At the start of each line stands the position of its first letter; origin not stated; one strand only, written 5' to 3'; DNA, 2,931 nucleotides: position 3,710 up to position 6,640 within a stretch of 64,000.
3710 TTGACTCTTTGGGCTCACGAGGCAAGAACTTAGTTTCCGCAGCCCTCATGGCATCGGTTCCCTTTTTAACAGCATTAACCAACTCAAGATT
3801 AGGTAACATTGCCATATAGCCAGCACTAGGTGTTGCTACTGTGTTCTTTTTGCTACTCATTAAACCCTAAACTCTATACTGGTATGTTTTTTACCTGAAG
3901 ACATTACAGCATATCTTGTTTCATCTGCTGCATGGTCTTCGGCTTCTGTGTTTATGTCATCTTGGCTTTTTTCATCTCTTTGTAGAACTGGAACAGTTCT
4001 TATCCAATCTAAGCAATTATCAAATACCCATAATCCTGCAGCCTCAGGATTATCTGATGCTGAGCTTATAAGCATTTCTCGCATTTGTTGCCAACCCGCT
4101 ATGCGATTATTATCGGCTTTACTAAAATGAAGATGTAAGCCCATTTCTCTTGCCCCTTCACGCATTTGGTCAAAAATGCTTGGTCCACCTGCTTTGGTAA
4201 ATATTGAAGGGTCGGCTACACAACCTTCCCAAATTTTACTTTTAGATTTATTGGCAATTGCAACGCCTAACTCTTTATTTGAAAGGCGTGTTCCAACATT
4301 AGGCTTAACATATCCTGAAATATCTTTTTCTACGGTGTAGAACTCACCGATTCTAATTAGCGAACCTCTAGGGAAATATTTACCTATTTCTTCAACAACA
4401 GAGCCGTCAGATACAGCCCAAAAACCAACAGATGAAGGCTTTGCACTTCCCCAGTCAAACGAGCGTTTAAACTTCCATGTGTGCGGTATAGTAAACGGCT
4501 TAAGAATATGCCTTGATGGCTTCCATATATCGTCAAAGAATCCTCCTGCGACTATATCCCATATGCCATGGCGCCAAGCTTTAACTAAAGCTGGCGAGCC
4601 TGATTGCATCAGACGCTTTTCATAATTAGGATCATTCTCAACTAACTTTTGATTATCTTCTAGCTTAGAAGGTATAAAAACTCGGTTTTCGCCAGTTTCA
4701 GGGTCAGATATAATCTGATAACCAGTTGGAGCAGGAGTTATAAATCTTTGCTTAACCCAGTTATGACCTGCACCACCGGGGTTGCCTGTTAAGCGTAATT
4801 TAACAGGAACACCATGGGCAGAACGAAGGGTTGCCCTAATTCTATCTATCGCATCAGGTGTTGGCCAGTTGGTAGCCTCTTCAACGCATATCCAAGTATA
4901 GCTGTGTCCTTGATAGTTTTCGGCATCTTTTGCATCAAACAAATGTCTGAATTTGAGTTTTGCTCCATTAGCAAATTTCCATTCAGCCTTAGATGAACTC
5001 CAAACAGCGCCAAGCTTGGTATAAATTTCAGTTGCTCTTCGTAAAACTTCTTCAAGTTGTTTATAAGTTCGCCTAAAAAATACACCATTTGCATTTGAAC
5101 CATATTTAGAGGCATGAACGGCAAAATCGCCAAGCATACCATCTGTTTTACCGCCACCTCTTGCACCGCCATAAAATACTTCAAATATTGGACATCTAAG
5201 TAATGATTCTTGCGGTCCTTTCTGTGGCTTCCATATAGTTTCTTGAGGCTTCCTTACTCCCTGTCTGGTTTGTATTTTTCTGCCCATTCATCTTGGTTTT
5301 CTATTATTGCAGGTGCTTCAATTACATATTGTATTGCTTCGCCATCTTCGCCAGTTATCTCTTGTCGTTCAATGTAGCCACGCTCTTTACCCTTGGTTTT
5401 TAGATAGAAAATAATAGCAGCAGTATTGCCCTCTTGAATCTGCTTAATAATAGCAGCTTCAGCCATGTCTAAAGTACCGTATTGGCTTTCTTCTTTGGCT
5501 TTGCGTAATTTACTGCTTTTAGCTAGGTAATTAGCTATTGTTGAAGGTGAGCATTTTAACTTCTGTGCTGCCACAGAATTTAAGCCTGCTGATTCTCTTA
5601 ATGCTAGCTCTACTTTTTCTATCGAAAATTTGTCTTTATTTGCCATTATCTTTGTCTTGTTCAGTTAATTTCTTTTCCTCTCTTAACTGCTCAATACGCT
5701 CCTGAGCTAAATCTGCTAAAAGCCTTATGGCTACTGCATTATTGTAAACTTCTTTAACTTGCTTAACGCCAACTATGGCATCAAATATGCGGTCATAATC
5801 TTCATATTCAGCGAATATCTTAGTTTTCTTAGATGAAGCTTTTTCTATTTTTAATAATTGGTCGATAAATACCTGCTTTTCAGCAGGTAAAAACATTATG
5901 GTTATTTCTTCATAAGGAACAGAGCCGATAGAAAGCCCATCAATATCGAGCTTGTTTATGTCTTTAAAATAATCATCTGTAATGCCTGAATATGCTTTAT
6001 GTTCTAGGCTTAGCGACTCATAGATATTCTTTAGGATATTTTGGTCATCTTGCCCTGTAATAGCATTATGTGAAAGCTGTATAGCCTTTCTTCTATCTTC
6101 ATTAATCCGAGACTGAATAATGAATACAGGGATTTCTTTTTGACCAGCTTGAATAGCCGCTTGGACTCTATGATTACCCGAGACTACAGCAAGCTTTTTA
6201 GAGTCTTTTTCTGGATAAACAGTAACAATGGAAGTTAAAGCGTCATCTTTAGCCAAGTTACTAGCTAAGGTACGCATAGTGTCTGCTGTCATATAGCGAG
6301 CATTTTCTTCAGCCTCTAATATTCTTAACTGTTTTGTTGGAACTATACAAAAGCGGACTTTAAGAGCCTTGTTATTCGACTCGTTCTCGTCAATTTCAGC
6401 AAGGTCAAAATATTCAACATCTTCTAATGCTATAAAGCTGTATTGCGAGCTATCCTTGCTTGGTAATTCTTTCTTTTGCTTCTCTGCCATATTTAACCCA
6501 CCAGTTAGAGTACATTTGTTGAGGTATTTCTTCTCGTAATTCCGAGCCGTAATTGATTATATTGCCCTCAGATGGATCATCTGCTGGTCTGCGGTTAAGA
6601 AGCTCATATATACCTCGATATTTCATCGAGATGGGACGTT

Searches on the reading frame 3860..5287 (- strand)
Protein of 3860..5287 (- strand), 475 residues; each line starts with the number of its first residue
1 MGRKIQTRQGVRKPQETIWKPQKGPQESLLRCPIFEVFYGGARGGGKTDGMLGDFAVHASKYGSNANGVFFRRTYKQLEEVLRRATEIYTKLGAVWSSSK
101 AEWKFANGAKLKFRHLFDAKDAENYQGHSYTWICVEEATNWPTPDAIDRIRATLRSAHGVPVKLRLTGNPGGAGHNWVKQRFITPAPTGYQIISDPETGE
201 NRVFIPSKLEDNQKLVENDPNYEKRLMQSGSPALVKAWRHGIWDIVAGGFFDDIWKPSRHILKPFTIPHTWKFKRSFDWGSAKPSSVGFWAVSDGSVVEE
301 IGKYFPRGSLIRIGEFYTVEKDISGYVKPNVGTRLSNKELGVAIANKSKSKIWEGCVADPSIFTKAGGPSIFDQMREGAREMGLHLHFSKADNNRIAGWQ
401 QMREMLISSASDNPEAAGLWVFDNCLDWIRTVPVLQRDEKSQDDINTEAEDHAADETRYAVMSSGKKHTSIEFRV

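Call 3: search_protein_families(library=pfam, proteins=[window:3860-5287:-])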
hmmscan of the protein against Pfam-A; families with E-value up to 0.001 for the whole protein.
window:3860-5287:- (475 aa): 2 families
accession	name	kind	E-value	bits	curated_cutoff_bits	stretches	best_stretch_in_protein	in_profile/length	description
PF03237.21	Terminase_6N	-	8.2e-10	39.1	22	1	39-253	2-210/215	Terminase large subunit, T4likevirus-type, N-terminal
PF04466.19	Terminase_3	-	1.3e-08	35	23.2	1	39-217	7-177/201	Phage terminase large subunit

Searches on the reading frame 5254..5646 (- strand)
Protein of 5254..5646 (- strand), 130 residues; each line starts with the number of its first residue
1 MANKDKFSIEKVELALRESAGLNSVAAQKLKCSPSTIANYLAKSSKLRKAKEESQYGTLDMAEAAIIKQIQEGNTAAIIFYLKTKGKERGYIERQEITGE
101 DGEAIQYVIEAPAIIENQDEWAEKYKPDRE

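Call 3: search_protein_families(library=pfam, proteins=[window:5254-5646:-])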
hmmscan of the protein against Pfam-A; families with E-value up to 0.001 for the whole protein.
window:5254-5646:- (130 aa): 0 families

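Call 42: search_protein_families(library=phrogs, proteins=[window:5254-5646:-])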
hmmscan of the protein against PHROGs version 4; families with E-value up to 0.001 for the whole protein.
window:5254-5646:- (130 aa): 2 families
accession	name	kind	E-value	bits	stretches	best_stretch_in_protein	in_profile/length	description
phrog_309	-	head and packaging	5.8e-07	30.8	1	23-128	160-287/319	terminase small subunit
phrog_4044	-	head and packaging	0.0003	21.3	0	8-79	25-98/180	terminase small subunit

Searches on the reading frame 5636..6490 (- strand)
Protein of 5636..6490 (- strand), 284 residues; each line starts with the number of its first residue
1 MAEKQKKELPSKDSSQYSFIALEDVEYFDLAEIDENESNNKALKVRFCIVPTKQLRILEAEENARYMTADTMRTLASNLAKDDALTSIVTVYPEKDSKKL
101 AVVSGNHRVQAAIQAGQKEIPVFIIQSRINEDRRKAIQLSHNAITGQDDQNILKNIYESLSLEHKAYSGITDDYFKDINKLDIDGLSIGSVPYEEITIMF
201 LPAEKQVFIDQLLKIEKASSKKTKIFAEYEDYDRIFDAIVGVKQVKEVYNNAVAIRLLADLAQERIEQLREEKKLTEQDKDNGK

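Call 3: search_protein_families(library=pfam, proteins=[window:5636-6490:-])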
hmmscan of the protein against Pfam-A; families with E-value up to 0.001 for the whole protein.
window:5636-6490:- (284 aa): 0 families

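Call 42: search_protein_families(library=phrogs, proteins=[window:5636-6490:-])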
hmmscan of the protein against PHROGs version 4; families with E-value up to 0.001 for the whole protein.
window:5636-6490:- (284 aa): 12 families
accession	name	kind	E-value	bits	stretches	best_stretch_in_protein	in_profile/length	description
phrog_7405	-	unknown function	7.4e-56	190.6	1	44-274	21-248/250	-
phrog_498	-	other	1.6e-11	44.5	1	32-180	20-165/633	DNA methyltransferase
phrog_723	-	DNA, RNA and nucleotide metabolism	6.1e-10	40.3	1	62-180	26-142/223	ParB-like partition protein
phrog_620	-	DNA, RNA and nucleotide metabolism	3.9e-08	34.6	1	99-179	53-135/217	ParB-like partition protein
phrog_940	-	DNA, RNA and nucleotide metabolism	1.3e-07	32.2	1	55-160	12-112/388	nuclease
phrog_930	-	DNA, RNA and nucleotide metabolism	1.1e-06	29.6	1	60-248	18-185/223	ParB-like partition protein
phrog_26387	-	DNA, RNA and nucleotide metabolism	1.4e-06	29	1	44-161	7-122/252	ParB-like partition nuclease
phrog_8071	-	DNA, RNA and nucleotide metabolism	4.5e-06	27.1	1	62-162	20-112/389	ParB-like partition protein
phrog_1033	-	DNA, RNA and nucleotide metabolism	1.1e-05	26.4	1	48-137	34-125/334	ParB-like partition protein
phrog_6218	-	DNA, RNA and nucleotide metabolism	2.2e-05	24.8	1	89-142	43-96/506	ParB-like partition protein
phrog_3264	-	DNA, RNA and nucleotide metabolism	9e-05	23.2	1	61-142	61-138/337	ParB-like partition protein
phrog_3951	-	unknown function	0.00023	21.8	1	36-127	7-98/301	-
